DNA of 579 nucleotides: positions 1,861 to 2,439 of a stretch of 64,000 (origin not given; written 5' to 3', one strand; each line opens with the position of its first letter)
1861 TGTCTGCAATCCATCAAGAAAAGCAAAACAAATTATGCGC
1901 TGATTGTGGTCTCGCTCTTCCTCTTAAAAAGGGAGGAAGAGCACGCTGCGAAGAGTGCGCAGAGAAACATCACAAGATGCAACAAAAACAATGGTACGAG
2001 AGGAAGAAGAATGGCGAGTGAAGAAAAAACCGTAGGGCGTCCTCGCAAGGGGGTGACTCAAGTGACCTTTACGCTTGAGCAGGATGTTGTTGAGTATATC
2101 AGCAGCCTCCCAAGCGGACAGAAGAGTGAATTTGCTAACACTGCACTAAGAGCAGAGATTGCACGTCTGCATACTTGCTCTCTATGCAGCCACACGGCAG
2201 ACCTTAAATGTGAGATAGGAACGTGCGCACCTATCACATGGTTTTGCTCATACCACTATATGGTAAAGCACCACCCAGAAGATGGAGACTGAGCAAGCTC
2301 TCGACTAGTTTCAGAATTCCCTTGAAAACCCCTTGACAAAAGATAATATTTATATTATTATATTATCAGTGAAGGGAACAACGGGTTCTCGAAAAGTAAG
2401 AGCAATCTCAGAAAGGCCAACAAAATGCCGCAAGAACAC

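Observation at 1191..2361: Two strong promoters share an identical 16-bp palindromic operator and bracket an RHH gene (acr/aca-like layout)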

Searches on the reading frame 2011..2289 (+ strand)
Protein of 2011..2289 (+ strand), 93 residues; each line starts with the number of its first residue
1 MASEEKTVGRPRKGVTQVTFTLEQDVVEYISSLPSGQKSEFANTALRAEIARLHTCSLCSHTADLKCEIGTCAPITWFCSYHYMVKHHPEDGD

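Call 5: search_protein_families(library=pfam, proteins=[window:2011-2289:+], max_evalue=1)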
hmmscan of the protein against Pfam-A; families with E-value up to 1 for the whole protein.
window:2011-2289:+ (93 aa): 0 families

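Call 10: search_protein_families(library=phrogs, proteins=[window:2011-2289:+], max_evalue=0.1)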
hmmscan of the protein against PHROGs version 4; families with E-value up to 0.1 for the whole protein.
window:2011-2289:+ (93 aa): 1 family
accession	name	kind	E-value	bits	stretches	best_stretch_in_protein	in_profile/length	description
phrog_3887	-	transcription regulation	0.041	14.6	1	12-33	15-36/61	transcriptional regulator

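Call 15: find_related_loci(query=window:2011-2289:+, collection=viral_contigs, flank=6000)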
Query window:2011-2289:+ (93 aa) in viral_contigs; peptide patterns used: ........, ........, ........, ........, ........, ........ (x = any residue, [..] = any of these).
9 stretches matched a pattern, but none encodes a relative of the query by tblastn (E <= 1e-3).

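Call 16: find_homologous_proteins(query=window:2011-2289:+, max_evalue=0.01)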
Query window:2011-2289:+ (93 aa): 7 proteins with E <= 0.01 among 7 candidates. Only proteins of 51 to 163 residues were searched: fused or split forms outside these lengths cannot appear, so this answer is no evidence that the protein stands alone or is whole; lengths 'longer' or 'shorter' looks for them.
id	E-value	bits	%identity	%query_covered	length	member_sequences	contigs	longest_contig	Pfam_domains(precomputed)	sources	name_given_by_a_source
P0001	4.5e-58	211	100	100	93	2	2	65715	-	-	-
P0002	1.0e-44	168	80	100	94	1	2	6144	-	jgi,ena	jgi:hypothetical protein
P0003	2.0e-39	151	73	98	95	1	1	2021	-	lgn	-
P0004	7.3e-38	146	69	97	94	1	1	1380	-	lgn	-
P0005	1.3e-35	139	69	95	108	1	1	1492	-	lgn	-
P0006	2.3e-35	138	63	100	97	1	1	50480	-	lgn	-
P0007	2.0e-32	129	64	97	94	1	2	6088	-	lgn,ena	-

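Call 17: find_encoding_contigs(protein=P0006, flank=10000, max_places=3)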
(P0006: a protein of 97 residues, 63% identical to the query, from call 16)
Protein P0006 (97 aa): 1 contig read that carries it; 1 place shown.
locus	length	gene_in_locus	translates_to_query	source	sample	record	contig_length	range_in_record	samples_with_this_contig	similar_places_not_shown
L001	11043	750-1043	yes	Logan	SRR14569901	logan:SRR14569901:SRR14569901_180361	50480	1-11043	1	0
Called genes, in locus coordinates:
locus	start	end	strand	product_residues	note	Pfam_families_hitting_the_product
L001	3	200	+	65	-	?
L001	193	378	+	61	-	-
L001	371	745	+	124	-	-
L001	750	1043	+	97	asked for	-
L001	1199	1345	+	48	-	-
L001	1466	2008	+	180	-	-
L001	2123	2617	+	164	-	-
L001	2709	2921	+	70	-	-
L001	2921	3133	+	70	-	-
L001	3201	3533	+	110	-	-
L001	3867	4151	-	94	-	-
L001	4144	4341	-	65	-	-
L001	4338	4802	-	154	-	-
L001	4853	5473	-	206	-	PF02498:Bro-N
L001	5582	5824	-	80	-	PF01381:HTH_3, PF13443:HTH_26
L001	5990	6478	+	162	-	-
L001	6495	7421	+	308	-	-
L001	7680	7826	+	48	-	-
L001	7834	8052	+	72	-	-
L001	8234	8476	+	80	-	-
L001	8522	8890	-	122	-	PF00436:SSB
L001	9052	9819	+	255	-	PF00112:Peptidase_C1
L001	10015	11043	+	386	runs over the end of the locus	-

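Call 18: find_encoding_contigs(protein=P0002, flank=10000, max_places=3)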
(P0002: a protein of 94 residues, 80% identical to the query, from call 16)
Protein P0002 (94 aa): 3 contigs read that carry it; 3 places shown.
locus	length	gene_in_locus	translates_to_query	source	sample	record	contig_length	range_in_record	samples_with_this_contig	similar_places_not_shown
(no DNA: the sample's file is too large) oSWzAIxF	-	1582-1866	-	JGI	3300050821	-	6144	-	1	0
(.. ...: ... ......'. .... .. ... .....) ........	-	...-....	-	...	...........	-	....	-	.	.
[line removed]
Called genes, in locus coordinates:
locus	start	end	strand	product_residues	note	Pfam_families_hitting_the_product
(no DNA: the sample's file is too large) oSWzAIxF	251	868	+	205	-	-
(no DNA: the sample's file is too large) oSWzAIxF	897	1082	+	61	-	-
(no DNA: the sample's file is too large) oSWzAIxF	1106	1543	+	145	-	-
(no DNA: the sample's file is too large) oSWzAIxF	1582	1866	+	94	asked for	-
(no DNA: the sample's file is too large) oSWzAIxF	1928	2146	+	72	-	-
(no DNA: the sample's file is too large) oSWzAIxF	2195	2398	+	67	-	-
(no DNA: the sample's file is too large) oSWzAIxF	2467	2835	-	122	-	PF13560:HTH_31 (weak), PF12844:HTH_19 (weak), PF01381:HTH_3, PF13443:HTH_26 (weak)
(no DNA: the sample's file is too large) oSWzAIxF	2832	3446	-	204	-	-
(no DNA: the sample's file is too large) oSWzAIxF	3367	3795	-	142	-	-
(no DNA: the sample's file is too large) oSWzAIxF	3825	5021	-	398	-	PF12323:HTH_OrfB_IS605, PF01385:OrfB_IS605, PF07282:Cas12f1-like_TNB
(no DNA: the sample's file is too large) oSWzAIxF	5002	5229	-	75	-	-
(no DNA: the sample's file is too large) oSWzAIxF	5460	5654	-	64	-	-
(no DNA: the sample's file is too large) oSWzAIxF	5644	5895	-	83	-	-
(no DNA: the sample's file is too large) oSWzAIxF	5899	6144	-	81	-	?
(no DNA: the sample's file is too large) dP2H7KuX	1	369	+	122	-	?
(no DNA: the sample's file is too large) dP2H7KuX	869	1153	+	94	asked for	-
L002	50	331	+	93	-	-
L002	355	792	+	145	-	-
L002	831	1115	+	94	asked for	-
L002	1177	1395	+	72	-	-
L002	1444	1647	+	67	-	-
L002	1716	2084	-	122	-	PF13560:HTH_31 (weak), PF12844:HTH_19 (weak), PF01381:HTH_3, PF13443:HTH_26 (weak)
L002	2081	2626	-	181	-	-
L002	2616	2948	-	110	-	?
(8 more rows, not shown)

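Call 19: find_encoding_contigs(protein=P0007, flank=10000, max_places=3)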
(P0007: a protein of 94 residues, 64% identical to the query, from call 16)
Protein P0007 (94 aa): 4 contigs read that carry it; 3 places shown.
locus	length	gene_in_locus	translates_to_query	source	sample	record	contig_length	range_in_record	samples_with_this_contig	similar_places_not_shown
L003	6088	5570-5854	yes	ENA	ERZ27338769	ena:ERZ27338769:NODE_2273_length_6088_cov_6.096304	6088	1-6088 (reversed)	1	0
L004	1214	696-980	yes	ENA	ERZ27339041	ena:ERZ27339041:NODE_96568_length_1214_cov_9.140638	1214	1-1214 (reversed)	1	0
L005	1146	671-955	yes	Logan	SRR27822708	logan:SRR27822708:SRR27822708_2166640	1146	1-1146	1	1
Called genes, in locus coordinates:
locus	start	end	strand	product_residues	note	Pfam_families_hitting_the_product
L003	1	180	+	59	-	?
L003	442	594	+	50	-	-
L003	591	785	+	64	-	-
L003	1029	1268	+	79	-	-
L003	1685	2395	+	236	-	PF12843:QSregVF_b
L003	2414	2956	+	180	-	-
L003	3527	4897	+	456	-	PF14239:RRXRR, PF01844:HNH, PF14279:HNH_5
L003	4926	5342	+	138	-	-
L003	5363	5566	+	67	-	-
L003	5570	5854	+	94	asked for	-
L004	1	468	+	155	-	?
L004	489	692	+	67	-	-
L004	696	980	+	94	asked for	-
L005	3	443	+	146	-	?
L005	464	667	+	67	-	-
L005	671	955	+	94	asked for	-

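Call 28: find_encoding_contigs(protein=P0003, flank=10000, max_places=3)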
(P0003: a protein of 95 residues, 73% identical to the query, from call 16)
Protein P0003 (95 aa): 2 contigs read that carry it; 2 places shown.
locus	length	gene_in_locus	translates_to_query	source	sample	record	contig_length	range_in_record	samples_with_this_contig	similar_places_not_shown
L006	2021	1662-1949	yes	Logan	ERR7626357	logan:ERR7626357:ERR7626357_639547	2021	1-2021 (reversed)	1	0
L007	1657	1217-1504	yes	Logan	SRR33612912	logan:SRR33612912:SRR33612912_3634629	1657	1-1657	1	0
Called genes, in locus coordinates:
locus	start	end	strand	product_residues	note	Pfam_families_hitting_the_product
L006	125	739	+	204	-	-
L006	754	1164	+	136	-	-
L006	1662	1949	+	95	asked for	-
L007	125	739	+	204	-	-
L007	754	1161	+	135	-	-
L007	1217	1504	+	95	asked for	-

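Call 29: find_encoding_contigs(protein=P0005, flank=10000, max_places=3)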
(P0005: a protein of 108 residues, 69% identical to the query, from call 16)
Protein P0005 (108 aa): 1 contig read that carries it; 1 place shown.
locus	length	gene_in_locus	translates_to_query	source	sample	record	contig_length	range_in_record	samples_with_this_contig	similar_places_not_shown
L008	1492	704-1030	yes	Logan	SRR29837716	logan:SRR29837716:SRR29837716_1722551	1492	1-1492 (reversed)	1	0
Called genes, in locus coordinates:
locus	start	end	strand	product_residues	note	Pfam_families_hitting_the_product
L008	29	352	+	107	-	-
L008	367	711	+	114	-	-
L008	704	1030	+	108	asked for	-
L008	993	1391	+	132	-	-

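Call 30: find_encoding_contigs(protein=P0004, flank=10000, max_places=3)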
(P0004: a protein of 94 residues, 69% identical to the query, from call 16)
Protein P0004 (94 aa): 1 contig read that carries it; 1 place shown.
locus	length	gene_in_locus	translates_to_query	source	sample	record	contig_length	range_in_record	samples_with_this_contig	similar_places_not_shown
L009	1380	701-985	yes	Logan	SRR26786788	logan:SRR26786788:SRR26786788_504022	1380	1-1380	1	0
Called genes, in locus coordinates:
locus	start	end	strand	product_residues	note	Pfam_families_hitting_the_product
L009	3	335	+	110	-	?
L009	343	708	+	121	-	-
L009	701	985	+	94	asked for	-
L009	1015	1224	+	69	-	-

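Call 33: search_protein_representatives(alignment_id=A1)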
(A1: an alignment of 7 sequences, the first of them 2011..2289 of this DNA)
Query: 7 sequences, 95 profile positions. Proteins with E-value up to 0.001 (for the whole library): 34; up to 1e-10: 6; up to 1e-30: 1. The best 34 are listed.
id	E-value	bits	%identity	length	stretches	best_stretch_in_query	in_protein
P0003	2.6e-51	187.8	-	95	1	3-95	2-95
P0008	2.3e-16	75.7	-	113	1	1-93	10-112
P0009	1.5e-15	73.1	-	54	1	53-94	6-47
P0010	3.5e-13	65.5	-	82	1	23-94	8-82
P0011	3.8e-13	65.4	-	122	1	1-54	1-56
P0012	1.7e-12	63.3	-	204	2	3-51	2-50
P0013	2.7e-09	53.1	-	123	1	1-59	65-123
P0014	6.1e-08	48.7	-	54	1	43-83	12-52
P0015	9.1e-08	48.2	-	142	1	52-93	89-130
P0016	6.5e-07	45.4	-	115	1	3-54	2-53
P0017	1.9e-06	43.9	-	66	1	3-55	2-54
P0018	3.0e-06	43.3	-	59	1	48-92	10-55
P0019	3.6e-06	43.0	-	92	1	55-93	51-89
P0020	3.8e-06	43.0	-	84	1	3-54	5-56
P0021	7.4e-06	42.1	-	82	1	1-53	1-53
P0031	1.0e-04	38.4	-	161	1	9-54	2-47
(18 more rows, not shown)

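Call 37: search_protein_families(library=pfam, alignment_id=A2, max_evalue=0.1)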
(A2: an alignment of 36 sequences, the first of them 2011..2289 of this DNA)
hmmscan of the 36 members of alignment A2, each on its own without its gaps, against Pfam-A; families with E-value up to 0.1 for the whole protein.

A. member 1, window:2011-2289:+ (93 aa): 0 families

B. families by the number of members that match (of 36 scanned): 15 families
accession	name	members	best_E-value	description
PF22586.1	ANCHR-like_BBOX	4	0.0022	ANCHR-like B-box zinc-binding domain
PF13771.12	zf-HC5HC2H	3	0.0035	PHD-like zinc-binding domain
PF10784.15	Plasmid_stab_B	2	0.018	Plasmid stability protein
PF03869.20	Arc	1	3.9e-05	Arc-like DNA binding domain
PF22513.2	FitA-like_RHH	1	0.00019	Antitoxin FitA-like, ribbon-helix-helix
PF17525.8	DUF5447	1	0.013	Lysogeny maintenance protein PflM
PF12368.13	Rhodanese_C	1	0.027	Rhodanase C-terminal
PF11290.13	DUF3090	1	0.029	Protein of unknown function (DUF3090)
PF12651.13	RHH_3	1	0.033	Ribbon-helix-helix domain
PF21169.3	Fan1_SAP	1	0.048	Fanconi-associated nuclease 1, SAP subdomain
PF09998.14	DUF2239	1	0.071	Uncharacterized protein conserved in bacteria (DUF2239)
PF00057.23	Ldl_recept_a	1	0.082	Low-density lipoprotein receptor domain class A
PF08088.17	Toxin_19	1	0.092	Conotoxin I-superfamily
PF24372.1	DUF7528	1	0.095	Family of unknown function (DUF7528)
PF16762.11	RHH_6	1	0.097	Ribbon-helix-helix domain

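Call 38: search_solved_structures(query=A2, max_evalue=10)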
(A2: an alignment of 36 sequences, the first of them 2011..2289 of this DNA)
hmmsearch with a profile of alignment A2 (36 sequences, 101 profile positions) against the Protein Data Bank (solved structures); distinct sequences matched with E-value up to 10: 9.
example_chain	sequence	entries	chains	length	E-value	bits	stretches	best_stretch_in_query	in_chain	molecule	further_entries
1q5v_A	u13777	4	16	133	0.27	14.6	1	19-63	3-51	Nickel responsive regulator | Nickel-responsive regulator | Nickel-responsive regulatory protein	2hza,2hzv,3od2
7fff_H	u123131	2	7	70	0.39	14.1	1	58-82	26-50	Low-density lipoprotein receptor class A domain-containing protein 3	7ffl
7ffn_M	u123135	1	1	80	0.52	13.7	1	58-82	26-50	Low-density lipoprotein receptor class A domain-containing protein 3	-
7u6d_A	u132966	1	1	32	0.7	13.3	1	63-83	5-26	IM459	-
2q2k_A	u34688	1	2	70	0.75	13.2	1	27-55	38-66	Hypothetical protein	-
9wv4_B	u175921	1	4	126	0.82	13.1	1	40-95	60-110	MYND-type zinc finger-containing chromatin reader ZMYND8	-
5mq4_A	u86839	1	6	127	0.94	12.9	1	40-95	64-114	Protein kinase C-binding protein 1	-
1j8e_A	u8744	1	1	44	1.7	12.1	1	63-84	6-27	LOW-DENSITY LIPOPROTEIN RECEPTOR-RELATED PROTEIN 1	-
7n1h_O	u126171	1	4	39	1.9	11.9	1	60-82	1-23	Low-density lipoprotein receptor class A domain-containing protein 3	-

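Call 46: predict_structure(alignment_id=A2)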
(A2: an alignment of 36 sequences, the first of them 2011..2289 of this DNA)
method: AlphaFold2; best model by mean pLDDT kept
length: 93 residues; sequences in the alignment: 36
mean_pLDDT: 84.3   pTM: 0.55
mean pLDDT of the five models: 84.3, 82.8, 82.6, 80.9, 78.3
residues with pLDDT >= 90: 41; 70-90: 41; 50-70: 9; < 50: 2
segments of 3 or more residues with pLDDT < 50: none
pLDDT, mean of each block of 10 residues (from residue 1): 58 84 96 91 92 88 88 84 85 54
secondary structure, 60 per line:
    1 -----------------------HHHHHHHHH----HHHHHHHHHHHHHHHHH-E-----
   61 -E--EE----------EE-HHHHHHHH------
elements in order: H24-32 H37-53 H80-87

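Call 50: fold_search(model_id=the predicted structure, library=pdb)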
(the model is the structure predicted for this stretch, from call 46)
No match with E <= 0.001 here; weaker rows may still be real.
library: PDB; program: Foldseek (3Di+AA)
matches with E <= 10: 79; with E <= 0.001: 0
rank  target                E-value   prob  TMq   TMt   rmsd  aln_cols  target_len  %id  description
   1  4b86_K                6.0e-01  0.47  0.39  0.38   5.5        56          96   12  Crystal structure of the MSL1-MSL2 complex (3.5A) (released 2013-02-06)
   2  4gng_A                1.1e+00  0.57  0.24  0.24   2.1        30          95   33  Crystal Structure of NSD3 tandem PHD5-C5HCH domains complexed with H3K9me3 peptide (released 2013-01-02)
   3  4gnf_A                1.3e+00  0.51  0.24  0.24   2.0        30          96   33  Crystal Structure of NSD3 tandem PHD5-C5HCH domains complexed with H3 peptide 1-15 (released 2013-01-02)
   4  5mq4_B                1.5e+00  0.15  0.30  0.27   7.7        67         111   21  Crystal Structure of the leucine zipper of human PRKCBP1 (released 2017-01-25)
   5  4b86_D                1.7e+00  0.20  0.38  0.37   6.3        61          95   15  Crystal structure of the MSL1-MSL2 complex (3.5A) (released 2013-02-06)
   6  2naa_MODEL_1_A        1.9e+00  0.38  0.25  0.25   2.3        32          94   28  NSD1-PHD_5-C5HCH tandem domain structure (released 2016-03-09)
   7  9wv4_B                1.9e+00  0.13  0.30  0.26   8.0        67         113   21  Crystal structure of human ZMYND8 MYND domain (released 2025-10-08)
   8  2d8q_MODEL_1_A        2.0e+00  0.20  0.26  0.32   5.0        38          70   29  Solution structure of the MYND domain of the human zinc finger MYND domain-containing protein 10 (released 2006-06-08)
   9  9lp4_A                2.0e+00  0.10  0.28  0.23   6.9        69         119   17  Structural insights into the Tumor suppressor ZMYND11 reveal diverse recognition mechanisms (released 2026-01-14)
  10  4gnd_A                2.3e+00  0.33  0.24  0.23   2.1        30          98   33  Crystal Structure of NSD3 tandem PHD5-C5HCH domains (released 2013-01-02)
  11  4gng_D                2.3e+00  0.30  0.23  0.22   2.1        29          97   31  Crystal Structure of NSD3 tandem PHD5-C5HCH domains complexed with H3K9me3 peptide (released 2013-01-02)
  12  5mq4_C                2.3e+00  0.12  0.30  0.25   7.5        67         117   22  Crystal Structure of the leucine zipper of human PRKCBP1 (released 2017-01-25)
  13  2dan_MODEL_1_A        2.5e+00  0.16  0.24  0.35   5.0        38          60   29  The solution structure of the MYND domain (LEU384-CYS430) of human Zinc finger MYND domain containing protein  (released 2006-06-14)
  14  4b7y_D                2.5e+00  0.20  0.38  0.37   5.1        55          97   16  Crystal structure of the MSL1-MSL2 complex (released 2013-02-06)
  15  9wv4_C                2.5e+00  0.08  0.27  0.24   7.3        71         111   17  Crystal structure of human ZMYND8 MYND domain (released 2025-10-08)
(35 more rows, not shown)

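Call 61: find_related_loci(query=A1, collection=genome_contigs, flank=4000)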
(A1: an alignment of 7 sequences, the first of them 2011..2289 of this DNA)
Query A1 (93 aa) in genome_contigs; peptide patterns used: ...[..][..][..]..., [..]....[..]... (x = any residue, [..] = any of these).
40 stretches matched a pattern, but none encodes a relative of the query by tblastn (E <= 1e-3).

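Call 62: find_related_loci(query=A1, collection=metagenome_contigs, flank=4000)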
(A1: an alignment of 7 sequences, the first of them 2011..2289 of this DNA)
Query A1 (93 aa) in metagenome_contigs; peptide patterns used: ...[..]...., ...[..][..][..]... (x = any residue, [..] = any of these).
165 stretches matched a pattern; 3 encode a relative of the query (tblastn E <= 1e-3); 3 distinct loci.
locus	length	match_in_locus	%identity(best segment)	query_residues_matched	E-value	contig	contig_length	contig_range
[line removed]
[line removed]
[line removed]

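Call 63: find_encoding_contigs(protein=P0008, flank=5000, max_places=2)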
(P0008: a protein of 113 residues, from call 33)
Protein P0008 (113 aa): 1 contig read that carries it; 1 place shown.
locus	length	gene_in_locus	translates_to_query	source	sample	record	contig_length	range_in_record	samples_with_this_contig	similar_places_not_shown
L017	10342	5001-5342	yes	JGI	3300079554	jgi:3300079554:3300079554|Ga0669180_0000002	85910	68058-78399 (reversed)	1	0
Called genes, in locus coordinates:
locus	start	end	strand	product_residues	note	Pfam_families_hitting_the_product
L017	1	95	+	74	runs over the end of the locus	PF12728:HTH_17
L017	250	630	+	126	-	-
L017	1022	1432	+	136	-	-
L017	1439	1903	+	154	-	-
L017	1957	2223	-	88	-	-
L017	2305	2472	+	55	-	-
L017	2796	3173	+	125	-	-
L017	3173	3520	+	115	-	-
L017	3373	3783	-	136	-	-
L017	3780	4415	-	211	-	PF13411:MerR_1 (faint), PF00376:MerR (faint), PF12728:HTH_17 (faint)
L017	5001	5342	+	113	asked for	-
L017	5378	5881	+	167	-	-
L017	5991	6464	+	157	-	-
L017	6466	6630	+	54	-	-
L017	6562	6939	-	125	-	-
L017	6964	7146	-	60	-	-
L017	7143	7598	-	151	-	PF06210:DUF1003 (weak)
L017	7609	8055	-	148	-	PF01988:VIT1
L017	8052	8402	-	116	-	-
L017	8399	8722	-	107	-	PF09682:Phage_holin_6_1 (weak)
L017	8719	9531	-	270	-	PF01510:Amidase_2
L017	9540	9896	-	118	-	-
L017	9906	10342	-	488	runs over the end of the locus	-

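Call 64: find_encoding_contigs(protein=P0010, flank=5000, max_places=2)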
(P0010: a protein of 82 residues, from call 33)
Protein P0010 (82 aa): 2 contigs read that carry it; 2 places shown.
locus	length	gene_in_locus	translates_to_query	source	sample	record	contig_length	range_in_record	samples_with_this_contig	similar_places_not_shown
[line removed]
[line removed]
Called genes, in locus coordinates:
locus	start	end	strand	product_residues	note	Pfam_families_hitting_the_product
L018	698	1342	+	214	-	PF12728:HTH_17 (weak)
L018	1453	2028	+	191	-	-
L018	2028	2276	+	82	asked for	-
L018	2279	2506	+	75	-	-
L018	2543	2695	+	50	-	-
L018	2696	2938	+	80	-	-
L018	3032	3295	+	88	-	?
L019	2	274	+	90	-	?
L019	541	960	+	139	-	-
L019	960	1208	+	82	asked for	-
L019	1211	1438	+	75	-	-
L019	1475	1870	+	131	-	-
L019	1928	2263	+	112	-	?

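Call 76: search_protein_families(library=pfam, proteins=[L007:125-736:+, L007:754-1158:+, L003:4926-5339:+, L003:5363-5563:+, L001:371-742:+, L001:1466-2005:+, L001:2123-2614:+, L001:3201-3530:+, L017:5378-5878:+], max_evalue=0.01)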
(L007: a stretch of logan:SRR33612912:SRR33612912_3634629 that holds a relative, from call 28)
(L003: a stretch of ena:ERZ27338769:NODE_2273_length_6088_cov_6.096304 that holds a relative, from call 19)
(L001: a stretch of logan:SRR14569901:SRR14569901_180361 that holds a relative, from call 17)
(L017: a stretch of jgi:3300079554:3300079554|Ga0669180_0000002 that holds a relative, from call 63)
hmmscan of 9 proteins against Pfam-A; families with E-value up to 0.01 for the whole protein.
L007:125-736:+ (204 aa): 1 family
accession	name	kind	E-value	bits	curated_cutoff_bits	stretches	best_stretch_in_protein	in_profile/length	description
PF07443.18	HARP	-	0.00047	20.1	25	1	13-42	2-31/55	HepA-related protein (HARP)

L007:754-1158:+ (135 aa): 0 families

L003:4926-5339:+ (138 aa): 0 families

L003:5363-5563:+ (67 aa): 0 families

L001:371-742:+ (124 aa): 0 families

L001:1466-2005:+ (180 aa): 0 families

L001:2123-2614:+ (164 aa): 0 families

L001:3201-3530:+ (110 aa): 0 families

L017:5378-5878:+ (167 aa): 0 families

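Call 77: search_protein_families(library=phrogs, proteins=[L007:125-736:+, L007:754-1158:+, L003:4926-5339:+, L003:5363-5563:+, L001:371-742:+, L001:1466-2005:+, L001:2123-2614:+, L001:3201-3530:+, L017:5378-5878:+], max_evalue=0.01)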
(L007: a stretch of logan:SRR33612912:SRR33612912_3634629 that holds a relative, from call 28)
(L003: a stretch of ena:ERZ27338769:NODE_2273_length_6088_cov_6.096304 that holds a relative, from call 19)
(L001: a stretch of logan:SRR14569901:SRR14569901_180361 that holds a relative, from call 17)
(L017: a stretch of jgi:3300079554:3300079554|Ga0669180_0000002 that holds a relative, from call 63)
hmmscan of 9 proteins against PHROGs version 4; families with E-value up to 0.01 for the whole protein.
L007:125-736:+ (204 aa): 1 family
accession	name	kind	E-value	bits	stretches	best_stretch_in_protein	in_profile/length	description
phrog_18108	-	unknown function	1.6e-05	25.2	1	8-103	104-193/290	-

L007:754-1158:+ (135 aa): 0 families

L003:4926-5339:+ (138 aa): 0 families

L003:5363-5563:+ (67 aa): 0 families

L001:371-742:+ (124 aa): 0 families

L001:1466-2005:+ (180 aa): 0 families

L001:2123-2614:+ (164 aa): 2 families
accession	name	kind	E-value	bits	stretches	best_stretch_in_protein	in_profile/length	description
phrog_38862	-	unknown function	3.8e-12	47.6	1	1-164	1-155/155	-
phrog_6306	-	unknown function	0.00043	20.9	1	131-162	180-211/257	-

L001:3201-3530:+ (110 aa): 0 families

L017:5378-5878:+ (167 aa): 0 families

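Call 84: search_protein_families(library=padloc, proteins=[window:2011-2289:+, L002:355-789:+], max_evalue=0.1)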
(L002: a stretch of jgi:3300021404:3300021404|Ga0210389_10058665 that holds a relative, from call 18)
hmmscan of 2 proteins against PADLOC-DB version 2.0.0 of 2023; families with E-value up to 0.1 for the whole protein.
window:2011-2289:+ (93 aa): 0 families

L002:355-789:+ (145 aa): 0 families

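Call 86: find_encoding_contigs(protein=P0031, flank=4000, max_places=2)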
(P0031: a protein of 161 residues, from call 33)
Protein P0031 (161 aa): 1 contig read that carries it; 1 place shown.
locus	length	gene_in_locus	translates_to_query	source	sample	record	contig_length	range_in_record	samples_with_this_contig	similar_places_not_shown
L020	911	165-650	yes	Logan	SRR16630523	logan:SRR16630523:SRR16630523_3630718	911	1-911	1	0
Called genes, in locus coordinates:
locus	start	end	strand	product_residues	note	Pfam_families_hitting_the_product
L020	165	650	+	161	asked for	-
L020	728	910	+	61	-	?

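Call 93: fold_search(model_id=the predicted structure, library=viral)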
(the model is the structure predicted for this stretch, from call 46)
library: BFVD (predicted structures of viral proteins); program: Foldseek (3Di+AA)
matches with E <= 10: 234; with E <= 0.001: 0
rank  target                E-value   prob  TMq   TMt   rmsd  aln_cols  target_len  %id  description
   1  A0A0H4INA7            1.8e-01  0.23  0.28  0.17  13.8        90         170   19  Endonuclease [Pseudoalteromonas phage H101]
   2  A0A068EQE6            3.7e-01  0.12  0.23  0.22  13.2       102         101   18  Uncharacterized protein [Bacillus phage CP-51]
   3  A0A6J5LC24            4.3e-01  0.63  0.35  0.49  10.0        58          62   22  Uncharacterized protein [uncultured Caudovirales phage]
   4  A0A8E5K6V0            5.7e-01  0.44  0.27  0.19  10.8        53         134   19  (no name in the UniProt tables at hand)
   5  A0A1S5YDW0            6.1e-01  0.35  0.29  0.14   6.4        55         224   24  ORF14 [Betabaculovirus altermyunipunctae]
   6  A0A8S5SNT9            6.5e-01  0.35  0.38  0.17   4.2        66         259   14  Homing endonuclease [Siphoviridae sp. ctqSm5]
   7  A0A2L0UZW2            7.0e-01  0.72  0.31  0.53   3.9        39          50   23  Uncharacterized protein [Agrobacterium phage Atu_ph07]
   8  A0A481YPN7            7.5e-01  0.23  0.28  0.17   5.8        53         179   21  RING-type domain-containing protein [Pithovirus LCDPAC02]
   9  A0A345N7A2            8.1e-01  0.57  0.34  0.29   3.5        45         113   27  (no name in the UniProt tables at hand)
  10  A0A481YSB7            8.1e-01  0.08  0.25  0.22  12.1       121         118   16  Uncharacterized protein [Marseillevirus LCMAC101]
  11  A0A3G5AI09            8.6e-01  0.11  0.29  0.26  11.7        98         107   12  MYND-type domain-containing protein [Sylvanvirus sp.]
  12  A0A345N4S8            9.9e-01  0.12  0.32  0.32  10.3        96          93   22  (no name in the UniProt tables at hand)
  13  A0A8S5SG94            1.1e+00  0.15  0.30  0.39   5.0        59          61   15  Zinc finger protein [Myoviridae sp. ctuev19]
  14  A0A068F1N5            1.2e+00  0.60  0.37  0.66   2.6        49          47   20  Uncharacterized protein [Mycobacterium phage Gaia]
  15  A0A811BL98            1.3e+00  0.10  0.27  0.20  15.0        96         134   21  Uncharacterized protein [Pandoravirus japonicus]
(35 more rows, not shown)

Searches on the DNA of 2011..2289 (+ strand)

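Call 98: search_rna_families(sources=[L003], threshold=evalue, max_evalue=0.01)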
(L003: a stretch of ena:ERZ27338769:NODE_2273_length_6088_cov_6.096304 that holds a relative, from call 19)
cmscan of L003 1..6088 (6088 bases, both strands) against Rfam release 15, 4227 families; matches with E-value up to 0.01: 1.
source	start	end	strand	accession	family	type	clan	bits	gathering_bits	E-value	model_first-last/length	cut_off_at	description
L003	3262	3493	+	RF02033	HEARO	Gene;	-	135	83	6.6e-29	1-211/211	no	HNH endonuclease-associated RNA and ORF (HEARO) RNA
